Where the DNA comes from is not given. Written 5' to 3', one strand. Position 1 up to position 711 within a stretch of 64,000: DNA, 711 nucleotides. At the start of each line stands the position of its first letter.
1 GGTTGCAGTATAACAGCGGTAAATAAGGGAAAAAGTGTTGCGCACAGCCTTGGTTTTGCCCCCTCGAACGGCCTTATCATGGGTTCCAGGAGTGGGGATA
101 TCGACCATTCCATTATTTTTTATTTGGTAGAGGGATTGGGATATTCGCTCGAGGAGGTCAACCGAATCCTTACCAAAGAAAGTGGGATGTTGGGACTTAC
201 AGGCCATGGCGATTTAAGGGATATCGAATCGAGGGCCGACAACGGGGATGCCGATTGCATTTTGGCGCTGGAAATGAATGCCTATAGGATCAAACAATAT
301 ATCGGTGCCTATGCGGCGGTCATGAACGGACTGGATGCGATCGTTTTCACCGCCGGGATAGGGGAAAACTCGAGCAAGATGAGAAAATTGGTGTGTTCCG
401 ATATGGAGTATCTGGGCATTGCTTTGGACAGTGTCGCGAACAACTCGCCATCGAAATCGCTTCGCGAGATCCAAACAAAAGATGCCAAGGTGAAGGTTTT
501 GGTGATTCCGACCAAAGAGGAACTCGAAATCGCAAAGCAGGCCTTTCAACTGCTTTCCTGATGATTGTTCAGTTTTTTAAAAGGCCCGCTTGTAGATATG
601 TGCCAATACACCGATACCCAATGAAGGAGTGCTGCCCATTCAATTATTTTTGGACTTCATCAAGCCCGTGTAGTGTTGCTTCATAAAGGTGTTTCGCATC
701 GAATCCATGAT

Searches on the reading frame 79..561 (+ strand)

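Call 8: search_protein_families(library=pfam, proteins=[window:79-561:+])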
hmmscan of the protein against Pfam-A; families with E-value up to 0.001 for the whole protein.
window:79-561:+ (160 aa): 1 family
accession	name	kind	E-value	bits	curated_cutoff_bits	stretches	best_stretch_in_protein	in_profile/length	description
PF00871.23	Acetate_kinase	-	3.9e-49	167.8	22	1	1-153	236-392/392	Acetokinase family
